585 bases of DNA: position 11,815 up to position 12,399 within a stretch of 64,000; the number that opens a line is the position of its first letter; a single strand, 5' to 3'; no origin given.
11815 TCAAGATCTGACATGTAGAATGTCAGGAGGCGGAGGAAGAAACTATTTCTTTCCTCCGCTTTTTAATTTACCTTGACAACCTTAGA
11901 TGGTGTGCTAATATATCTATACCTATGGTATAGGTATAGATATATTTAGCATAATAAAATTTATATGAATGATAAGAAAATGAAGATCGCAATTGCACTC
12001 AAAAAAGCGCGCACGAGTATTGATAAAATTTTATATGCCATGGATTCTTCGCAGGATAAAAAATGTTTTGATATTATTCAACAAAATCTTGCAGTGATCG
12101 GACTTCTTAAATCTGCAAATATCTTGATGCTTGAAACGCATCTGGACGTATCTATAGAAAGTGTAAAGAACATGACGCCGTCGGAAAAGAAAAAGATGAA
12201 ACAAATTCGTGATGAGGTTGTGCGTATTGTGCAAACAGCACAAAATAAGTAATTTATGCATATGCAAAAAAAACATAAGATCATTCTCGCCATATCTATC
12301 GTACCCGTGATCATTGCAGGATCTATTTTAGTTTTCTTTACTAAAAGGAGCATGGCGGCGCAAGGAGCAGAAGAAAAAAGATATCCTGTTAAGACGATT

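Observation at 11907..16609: CsoR/RcnR-family repressor with an atypical ligand set, a perfect 16-3-16 operator, and translationally coupled RND efflux pump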

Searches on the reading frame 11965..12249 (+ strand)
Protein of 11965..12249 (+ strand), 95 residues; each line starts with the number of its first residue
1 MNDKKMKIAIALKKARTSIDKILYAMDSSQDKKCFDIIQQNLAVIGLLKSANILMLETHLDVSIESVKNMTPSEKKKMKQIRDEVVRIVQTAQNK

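Call 6: search_protein_families(library=pfam, proteins=[window:11965-12249:+], max_evalue=0.01)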
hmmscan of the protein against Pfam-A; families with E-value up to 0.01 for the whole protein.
window:11965-12249:+ (95 aa): 1 family
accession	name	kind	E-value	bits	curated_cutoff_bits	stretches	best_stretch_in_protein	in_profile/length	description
PF02583.22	Trns_repr_metal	-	9.8e-07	29.5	22.8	1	6-88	3-75/78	Metal-sensitive transcriptional repressor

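Call 7: search_protein_families(library=ncbifam, proteins=[window:11965-12249:+], max_evalue=0.01)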
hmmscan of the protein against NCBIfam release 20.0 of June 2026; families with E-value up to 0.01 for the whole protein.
window:11965-12249:+ (95 aa): 2 families
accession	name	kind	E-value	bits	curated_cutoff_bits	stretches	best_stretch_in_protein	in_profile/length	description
NF052430.1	repress_RicR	exception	0.0012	19.4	175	1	12-89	15-91/93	copper-sensing transcriptional repressor RicR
NF008464.0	PRK11352.1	equivalog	0.0012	19.2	133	1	4-90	7-87/91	formaldehyde-responsive transcriptional repressor FrmR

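Call 8: find_homologous_proteins(query=window:11965-12249:+, max_evalue=0.001)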
Query window:11965-12249:+ (95 aa): 453 proteins with E <= 0.001 among 457 candidates; the best 120 are listed.
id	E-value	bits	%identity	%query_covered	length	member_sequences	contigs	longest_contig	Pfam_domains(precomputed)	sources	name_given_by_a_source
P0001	3.3e-50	185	100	100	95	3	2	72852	PF02583.23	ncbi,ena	-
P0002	8.2e-45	168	92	100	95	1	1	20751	PF02583.23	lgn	-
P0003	5.3e-42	159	86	98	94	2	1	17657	PF02583.23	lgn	-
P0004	9.6e-38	145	78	100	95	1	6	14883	PF02583.23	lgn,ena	-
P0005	3.6e-35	137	74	98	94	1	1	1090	PF02583.23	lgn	-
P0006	3.6e-34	134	69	100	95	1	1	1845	PF02583.23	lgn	-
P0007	5.0e-34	133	73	100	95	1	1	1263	PF02583.23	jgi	jgi:DNA-binding FrmR family transcriptional regulator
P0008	1.2e-33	132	71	100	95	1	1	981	PF02583.23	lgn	-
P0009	1.4e-33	132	71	100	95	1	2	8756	PF02583.23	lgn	-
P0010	1.3e-32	129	71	100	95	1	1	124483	PF02583.23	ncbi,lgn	-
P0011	1.9e-32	128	72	100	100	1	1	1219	PF02583.23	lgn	-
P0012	2.2e-32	128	72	99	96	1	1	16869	-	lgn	-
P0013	2.8e-32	128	68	100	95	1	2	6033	PF02583.23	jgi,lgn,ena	-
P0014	9.7e-32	126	65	83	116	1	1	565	PF02583.23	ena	-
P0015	2.3e-31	125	66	100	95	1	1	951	PF02583.23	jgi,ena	-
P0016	3.0e-31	124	70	98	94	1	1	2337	PF02583.23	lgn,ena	-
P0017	1.5e-30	122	67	100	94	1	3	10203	PF02583.23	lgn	-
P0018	1.7e-30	122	66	100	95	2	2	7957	PF02583.23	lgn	-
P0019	2.1e-30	122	68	83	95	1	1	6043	PF02583.23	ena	-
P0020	2.3e-30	122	70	100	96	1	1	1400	PF02583.23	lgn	-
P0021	5.4e-29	117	67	97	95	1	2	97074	PF02583.23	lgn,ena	-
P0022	1.3e-28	116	67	98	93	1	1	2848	PF02583.23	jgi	jgi:DNA-binding FrmR family transcriptional regulator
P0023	1.8e-28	116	60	100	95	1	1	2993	PF02583.23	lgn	-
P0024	3.3e-28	115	64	99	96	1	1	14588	PF02583.23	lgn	-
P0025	7.6e-28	114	63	99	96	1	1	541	PF02583.23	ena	-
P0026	1.9e-27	112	59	100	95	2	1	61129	PF02583.23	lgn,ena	-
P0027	1.4e-26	110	60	99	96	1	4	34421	PF02583.23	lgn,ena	-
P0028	1.8e-26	109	69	91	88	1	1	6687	PF02583.23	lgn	-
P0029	3.9e-26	108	58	100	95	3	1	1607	PF02583.23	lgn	-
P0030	4.8e-26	108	62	100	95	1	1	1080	PF02583.23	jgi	jgi:DNA-binding FrmR family transcriptional regulator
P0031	5.9e-26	108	61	98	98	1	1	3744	PF02583.23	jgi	jgi:DNA-binding FrmR family transcriptional regulator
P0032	1.1e-23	100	55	100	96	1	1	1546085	PF02583.23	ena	-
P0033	1.2e-23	100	60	100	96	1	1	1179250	PF02583.23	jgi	jgi:DNA-binding FrmR family transcriptional regulator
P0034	2.3e-23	99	59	89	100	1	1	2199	PF02583.23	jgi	jgi:DNA-binding FrmR family transcriptional regulator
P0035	2.6e-23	99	60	97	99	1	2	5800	PF02583.23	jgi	jgi:DNA-binding FrmR family transcriptional regulator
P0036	1.4e-22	97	59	97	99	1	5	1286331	PF02583.23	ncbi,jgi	ncbi:MAG: metal-sensing transcriptional repressor [Candidatus Moraniibacteriota bacterium]|jgi:DNA-b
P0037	1.8e-22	97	54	100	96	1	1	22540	PF02583.23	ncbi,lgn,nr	ncbi:MAG: hypothetical protein CR972_01520 [Candidatus Moraniibacteriota bacterium]|nr:MAG: hypothet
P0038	2.4e-22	96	59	100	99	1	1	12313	PF02583.23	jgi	jgi:DNA-binding FrmR family transcriptional regulator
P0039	7.2e-22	95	59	97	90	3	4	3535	PF02583.23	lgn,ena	-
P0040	8.1e-22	95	56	98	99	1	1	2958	PF02583.23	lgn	-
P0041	2.5e-21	93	53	100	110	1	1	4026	PF02583.23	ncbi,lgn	-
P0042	2.7e-21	93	56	98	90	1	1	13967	PF02583.23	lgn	-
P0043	6.7e-21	92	55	85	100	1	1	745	PF02583.23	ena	-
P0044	7.9e-21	91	55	98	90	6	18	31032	PF02583.23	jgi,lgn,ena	-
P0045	1.2e-20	91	54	100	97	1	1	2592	PF02583.23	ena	-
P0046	1.2e-20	91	56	98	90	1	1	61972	PF02583.23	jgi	jgi:DNA-binding FrmR family transcriptional regulator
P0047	2.1e-20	90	53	98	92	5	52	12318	PF02583.23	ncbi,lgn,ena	-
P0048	5.0e-20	89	54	98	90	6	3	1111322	PF02583.23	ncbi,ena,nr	ncbi:MAG: metal-sensing transcriptional repressor [Candidatus Moraniibacteriota bacterium]|nr:MAG: m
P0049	8.9e-20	88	55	100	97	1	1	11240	PF02583.23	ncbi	-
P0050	9.5e-20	88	55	98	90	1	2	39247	PF02583.23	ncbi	-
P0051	1.7e-19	87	54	100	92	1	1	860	PF02583.23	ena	-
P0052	2.5e-19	87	59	96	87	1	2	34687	PF02583.23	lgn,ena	-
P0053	3.9e-19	86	52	100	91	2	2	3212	PF02583.23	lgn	-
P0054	4.1e-19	86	55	97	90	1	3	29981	PF02583.23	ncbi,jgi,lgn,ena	ncbi:MAG: metal-sensing transcriptional repressor [Candidatus Moraniibacteriota bacterium]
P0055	1.1e-18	85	49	97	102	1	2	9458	PF02583.23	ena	-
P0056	1.8e-18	84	47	98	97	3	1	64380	PF02583.23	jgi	-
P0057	2.0e-18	84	53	96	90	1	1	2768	PF02583.23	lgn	-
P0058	2.3e-18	84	46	98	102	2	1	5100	PF02583.23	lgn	-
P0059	3.6e-18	83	56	96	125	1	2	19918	PF02583.23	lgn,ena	-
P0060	4.8e-18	83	52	96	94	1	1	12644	PF02583.23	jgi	jgi:DNA-binding FrmR family transcriptional regulator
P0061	2.1e-17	81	51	91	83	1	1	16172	PF02583.23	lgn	-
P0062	2.5e-17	80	47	100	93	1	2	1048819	PF02583.23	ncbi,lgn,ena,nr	ncbi:MAG: metal-sensing transcriptional repressor [Candidatus Moraniibacteriota bacterium]|nr:MAG: m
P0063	3.5e-17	80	45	84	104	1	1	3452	PF02583.23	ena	-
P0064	4.8e-17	79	49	100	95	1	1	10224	PF02583.23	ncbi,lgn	-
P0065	8.8e-17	79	46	98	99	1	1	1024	PF02583.23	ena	-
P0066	9.4e-17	78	47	97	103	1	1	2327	PF02583.23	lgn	-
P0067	1.1e-16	78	45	98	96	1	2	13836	PF02583.23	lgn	-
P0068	1.2e-16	78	49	98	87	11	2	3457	PF02583.23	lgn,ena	-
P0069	1.9e-16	77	51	100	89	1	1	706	PF02583.23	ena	-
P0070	2.2e-16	77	50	97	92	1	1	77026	PF02583.23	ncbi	ncbi:metal-sensitive transcriptional regulator [Patescibacteria group bacterium]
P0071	2.2e-16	77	46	100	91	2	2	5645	PF02583.23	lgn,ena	-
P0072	2.8e-16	77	48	100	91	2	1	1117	PF02583.23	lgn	-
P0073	3.6e-16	77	49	96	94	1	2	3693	PF02583.23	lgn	-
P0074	4.1e-16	76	54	96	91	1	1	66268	PF02583.23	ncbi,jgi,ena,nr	ncbi:MAG: metal-sensing transcriptional repressor [Candidatus Moranbacteria bacterium]|nr:metal-sens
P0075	5.0e-16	76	52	94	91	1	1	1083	PF02583.23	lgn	-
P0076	6.1e-16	76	47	100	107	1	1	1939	PF02583.23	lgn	-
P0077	6.2e-16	76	47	100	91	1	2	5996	PF02583.23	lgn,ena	-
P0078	7.0e-16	76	45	98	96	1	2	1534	PF02583.23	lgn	-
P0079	8.6e-16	75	51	94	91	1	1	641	PF02583.23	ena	-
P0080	8.7e-16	75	48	98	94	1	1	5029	PF02583.23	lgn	-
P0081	1.0e-15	75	45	100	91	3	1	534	PF02583.23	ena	-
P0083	2.6e-15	74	48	98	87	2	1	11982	PF02583.23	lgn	-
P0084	2.8e-15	74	64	62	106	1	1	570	PF02583.23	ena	-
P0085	4.1e-15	73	46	100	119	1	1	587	PF02583.23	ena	-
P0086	4.3e-15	73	50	100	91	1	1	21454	PF02583.23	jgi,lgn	jgi:DNA-binding FrmR family transcriptional regulator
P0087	4.5e-15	73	52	100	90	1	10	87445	PF02583.23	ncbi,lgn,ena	-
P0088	5.0e-15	73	51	97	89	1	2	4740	PF02583.23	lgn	-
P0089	5.1e-15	73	50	97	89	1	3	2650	PF02583.23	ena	-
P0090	5.4e-15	73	50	97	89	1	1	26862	PF02583.23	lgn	-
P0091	6.3e-15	73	46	98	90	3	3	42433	PF02583.23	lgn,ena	-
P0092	7.8e-15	72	47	99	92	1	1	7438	PF02583.23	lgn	-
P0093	9.4e-15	72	48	96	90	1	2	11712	PF02583.23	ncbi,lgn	-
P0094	9.6e-15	72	44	100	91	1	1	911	PF02583.23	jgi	-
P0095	1.5e-14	71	47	100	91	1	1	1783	PF02583.23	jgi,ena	-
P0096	1.7e-14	71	46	100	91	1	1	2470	PF02583.23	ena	-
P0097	1.8e-14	71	51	100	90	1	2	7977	PF02583.23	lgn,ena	-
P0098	1.9e-14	71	51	94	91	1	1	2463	PF02583.23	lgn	-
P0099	2.1e-14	71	48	100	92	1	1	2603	PF02583.23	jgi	-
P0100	2.1e-14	71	47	100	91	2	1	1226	PF02583.23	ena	-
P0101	2.4e-14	71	50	97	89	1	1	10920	PF02583.23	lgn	-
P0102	2.6e-14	71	45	100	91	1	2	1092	PF02583.23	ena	-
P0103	3.1e-14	70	45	98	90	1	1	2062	PF02583.23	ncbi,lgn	-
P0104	3.7e-14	70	46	98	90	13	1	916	PF02583.23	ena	-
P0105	3.8e-14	70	46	100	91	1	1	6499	PF02583.23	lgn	-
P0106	4.4e-14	70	48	100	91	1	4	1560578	PF02583.23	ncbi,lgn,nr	ncbi:metal-sensing transcriptional repressor [Candidatus Peregrinibacteria bacterium]|nr:MAG: metal-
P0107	4.4e-14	70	46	97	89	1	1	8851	PF02583.23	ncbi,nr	ncbi:MAG: metal-sensing transcriptional repressor [Candidatus Gracilibacteria bacterium]|nr:metal-se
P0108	4.4e-14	70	52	91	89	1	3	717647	PF02583.23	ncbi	ncbi:MAG: metal-sensing transcriptional repressor [Candidatus Absconditicoccaceae bacterium]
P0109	4.5e-14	70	48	98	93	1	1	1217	PF02583.23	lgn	-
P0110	4.7e-14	70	51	99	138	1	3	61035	PF02583.23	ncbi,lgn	-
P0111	5.2e-14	70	54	91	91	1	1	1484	PF02583.23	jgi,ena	-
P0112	5.5e-14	70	50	91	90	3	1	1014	PF02583.23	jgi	-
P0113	6.1e-14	69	49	94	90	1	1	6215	PF02583.23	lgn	-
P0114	6.3e-14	69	46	100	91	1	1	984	PF02583.23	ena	-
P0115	7.1e-14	69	44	98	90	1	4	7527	PF02583.23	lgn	-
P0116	8.7e-14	69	43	100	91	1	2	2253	PF02583.23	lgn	-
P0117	8.9e-14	69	52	94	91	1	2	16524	PF02583.23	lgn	-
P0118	9.0e-14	69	48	94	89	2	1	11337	PF02583.23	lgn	-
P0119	9.5e-14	69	49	99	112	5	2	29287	PF02583.23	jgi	-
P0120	9.8e-14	69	52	94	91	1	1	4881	PF02583.23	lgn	-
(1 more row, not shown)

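Call 9: search_solved_structures(query=window:11965-12249:+, max_evalue=1, show_alignments=5)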
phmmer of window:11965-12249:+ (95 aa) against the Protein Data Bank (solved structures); distinct sequences matched with E-value up to 1: 4.
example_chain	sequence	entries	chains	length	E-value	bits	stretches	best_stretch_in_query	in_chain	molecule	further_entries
2hh7_A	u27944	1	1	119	0.011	19.4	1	5-64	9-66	Hypothetical protein CsoR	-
5lbm_A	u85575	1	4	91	0.27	15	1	3-88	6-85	Transcriptional repressor FrmR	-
5lcy_A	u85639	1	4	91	0.34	14.6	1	3-75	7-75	Frmr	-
1qsd_A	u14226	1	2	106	0.48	14.2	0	56-93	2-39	PROTEIN (BETA-TUBULIN BINDING POST-CHAPERONIN COFACTOR)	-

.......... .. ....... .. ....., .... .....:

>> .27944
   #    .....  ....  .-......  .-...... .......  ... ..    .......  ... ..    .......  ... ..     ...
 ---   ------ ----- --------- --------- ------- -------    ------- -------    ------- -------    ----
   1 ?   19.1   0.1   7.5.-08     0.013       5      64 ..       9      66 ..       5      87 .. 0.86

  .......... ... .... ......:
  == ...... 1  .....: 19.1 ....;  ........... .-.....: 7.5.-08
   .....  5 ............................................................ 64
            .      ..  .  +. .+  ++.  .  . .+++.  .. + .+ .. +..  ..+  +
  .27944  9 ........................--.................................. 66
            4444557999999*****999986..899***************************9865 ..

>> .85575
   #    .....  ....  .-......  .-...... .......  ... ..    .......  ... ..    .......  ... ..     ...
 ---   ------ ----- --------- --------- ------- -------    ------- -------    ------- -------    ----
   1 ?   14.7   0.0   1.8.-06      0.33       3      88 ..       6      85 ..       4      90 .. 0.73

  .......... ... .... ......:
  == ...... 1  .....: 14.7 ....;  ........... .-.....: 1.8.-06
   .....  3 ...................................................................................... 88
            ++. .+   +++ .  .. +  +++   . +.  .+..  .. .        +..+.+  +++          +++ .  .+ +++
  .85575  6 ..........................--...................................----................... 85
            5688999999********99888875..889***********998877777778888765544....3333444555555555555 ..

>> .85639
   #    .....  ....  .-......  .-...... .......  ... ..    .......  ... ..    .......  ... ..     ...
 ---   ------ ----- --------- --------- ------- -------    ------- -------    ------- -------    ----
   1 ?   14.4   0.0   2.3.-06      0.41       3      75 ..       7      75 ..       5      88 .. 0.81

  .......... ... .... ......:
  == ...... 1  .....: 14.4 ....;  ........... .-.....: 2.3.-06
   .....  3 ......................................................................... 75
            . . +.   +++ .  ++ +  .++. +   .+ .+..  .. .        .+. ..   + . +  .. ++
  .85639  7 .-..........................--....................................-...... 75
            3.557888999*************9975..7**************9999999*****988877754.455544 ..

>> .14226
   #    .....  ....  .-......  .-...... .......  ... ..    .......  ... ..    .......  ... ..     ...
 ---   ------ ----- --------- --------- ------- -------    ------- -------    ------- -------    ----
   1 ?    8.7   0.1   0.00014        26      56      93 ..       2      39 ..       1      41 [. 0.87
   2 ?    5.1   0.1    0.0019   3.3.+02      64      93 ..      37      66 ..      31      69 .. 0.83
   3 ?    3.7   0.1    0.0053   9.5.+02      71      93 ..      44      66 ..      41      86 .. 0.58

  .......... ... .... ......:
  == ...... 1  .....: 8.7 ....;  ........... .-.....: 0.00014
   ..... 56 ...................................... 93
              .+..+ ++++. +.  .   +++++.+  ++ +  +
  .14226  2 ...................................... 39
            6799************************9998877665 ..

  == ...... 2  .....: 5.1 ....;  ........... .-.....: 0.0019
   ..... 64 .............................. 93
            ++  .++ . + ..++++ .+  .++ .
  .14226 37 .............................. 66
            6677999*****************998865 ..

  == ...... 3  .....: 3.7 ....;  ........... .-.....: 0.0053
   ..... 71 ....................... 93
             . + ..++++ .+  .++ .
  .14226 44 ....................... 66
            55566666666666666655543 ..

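Call 11: find_related_loci(query=window:11965-12249:+, collection=genome_contigs, flank=6000)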
Query window:11965-12249:+ (95 aa) in genome_contigs; peptide patterns used: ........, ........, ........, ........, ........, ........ (x = any residue, [..] = any of these).
66 stretches matched a pattern; 1 encode a relative of the query (tblastn E <= 1e-3); 1 distinct loci.
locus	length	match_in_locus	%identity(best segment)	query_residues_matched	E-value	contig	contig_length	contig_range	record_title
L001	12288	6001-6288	59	2-95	1e-29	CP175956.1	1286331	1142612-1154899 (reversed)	MAG: Candidatus Moraniibacteriota bacterium isolate MKparc2 chromosome, complete genome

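Call 13: find_encoding_contigs(protein=P0001, flank=8000, max_places=4)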
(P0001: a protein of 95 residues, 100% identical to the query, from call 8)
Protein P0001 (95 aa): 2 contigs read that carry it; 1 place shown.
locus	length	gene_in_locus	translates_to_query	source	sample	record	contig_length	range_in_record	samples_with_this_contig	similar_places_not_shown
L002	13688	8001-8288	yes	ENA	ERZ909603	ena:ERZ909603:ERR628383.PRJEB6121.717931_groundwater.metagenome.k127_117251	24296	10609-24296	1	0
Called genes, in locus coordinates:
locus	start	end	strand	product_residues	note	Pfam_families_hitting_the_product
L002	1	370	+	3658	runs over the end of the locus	?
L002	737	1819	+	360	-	PF00226:DnaJ, PF01556:DnaJ_C, PF00684:DnaJ_CXXCXGXG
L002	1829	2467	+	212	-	PF01300:Sua5_yciO_yrdC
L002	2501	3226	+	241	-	PF00041:fn3 (faint), PF16656:Pur_ac_phosph_N (faint), PF17425:Arylsulfotran_N (faint)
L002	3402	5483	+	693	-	PF00989:PAS, PF08448:PAS_4, PF13188:PAS_8 (faint), PF13426:PAS_9, PF08447:PAS_3, PF08448:PAS_4 (weak), PF02518:HATPase_c, PF00072:Response_reg, +1 more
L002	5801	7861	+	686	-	PF17201:Cache_3-Cache_2, PF17202:sCache_3_3, PF00672:HAMP, PF00015:MCPsignal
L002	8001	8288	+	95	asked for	PF02583:Trns_repr_metal (weak)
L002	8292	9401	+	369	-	PF25973:BSH_CzcB, PF25967:RND-MFP_C (weak), PF25989:YknX_C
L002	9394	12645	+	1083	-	PF00873:ACR_tran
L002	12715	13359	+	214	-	PF09335:VTT_dom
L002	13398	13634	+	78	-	PF11127:YgaP-like_TM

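Call 19: find_related_loci(query=A1, collection=metagenome_contigs, flank=6000)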
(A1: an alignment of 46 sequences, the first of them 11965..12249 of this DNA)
Query A1 (95 aa) in metagenome_contigs; peptide patterns used: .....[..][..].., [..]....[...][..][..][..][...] (x = any residue, [..] = any of these).
600 stretches matched a pattern (row limit reached: there are more); 515 encode a relative of the query (tblastn E <= 1e-3); the best 80 are kept; 80 distinct loci.
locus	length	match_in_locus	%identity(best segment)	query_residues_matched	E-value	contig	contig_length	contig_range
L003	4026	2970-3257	53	1-95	1e-28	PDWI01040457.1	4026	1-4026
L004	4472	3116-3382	55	3-95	5e-28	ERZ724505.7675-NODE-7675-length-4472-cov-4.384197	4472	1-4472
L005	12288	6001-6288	59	2-95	5e-28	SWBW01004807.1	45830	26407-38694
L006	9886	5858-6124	53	3-95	3e-27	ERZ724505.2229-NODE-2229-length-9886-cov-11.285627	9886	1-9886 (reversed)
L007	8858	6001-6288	47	1-95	1e-25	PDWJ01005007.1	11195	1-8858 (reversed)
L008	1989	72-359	52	5-95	8e-25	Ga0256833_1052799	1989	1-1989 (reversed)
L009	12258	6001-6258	52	3-95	3e-24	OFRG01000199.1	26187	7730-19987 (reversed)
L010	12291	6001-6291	45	2-95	1e-22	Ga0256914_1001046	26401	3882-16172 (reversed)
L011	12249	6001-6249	54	5-95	3e-22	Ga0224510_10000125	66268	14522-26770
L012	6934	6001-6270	49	2-95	5e-21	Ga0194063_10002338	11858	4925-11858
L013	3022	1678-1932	49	7-95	2e-20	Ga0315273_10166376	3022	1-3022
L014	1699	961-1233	47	1-95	2e-20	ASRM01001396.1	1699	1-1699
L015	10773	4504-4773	49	2-95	6e-20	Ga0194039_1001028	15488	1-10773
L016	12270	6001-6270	47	2-95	6e-20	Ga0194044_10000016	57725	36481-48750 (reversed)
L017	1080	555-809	48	7-95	6e-20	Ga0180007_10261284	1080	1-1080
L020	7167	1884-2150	48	2-95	8e-19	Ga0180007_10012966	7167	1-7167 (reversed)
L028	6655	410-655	42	7-93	5e-17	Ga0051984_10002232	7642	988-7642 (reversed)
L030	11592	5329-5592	43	1-92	6e-17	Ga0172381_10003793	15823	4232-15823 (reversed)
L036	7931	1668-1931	43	1-92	3e-16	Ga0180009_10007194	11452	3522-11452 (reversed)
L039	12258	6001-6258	41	1-90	5e-16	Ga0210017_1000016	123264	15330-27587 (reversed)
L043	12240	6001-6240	44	5-88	1e-15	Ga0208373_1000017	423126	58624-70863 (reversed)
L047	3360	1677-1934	39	1-90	2e-15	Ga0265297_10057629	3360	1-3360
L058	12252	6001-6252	39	1-88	6e-15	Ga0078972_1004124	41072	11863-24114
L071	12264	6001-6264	40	1-92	1e-14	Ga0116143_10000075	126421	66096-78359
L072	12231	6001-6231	42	1-78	1e-14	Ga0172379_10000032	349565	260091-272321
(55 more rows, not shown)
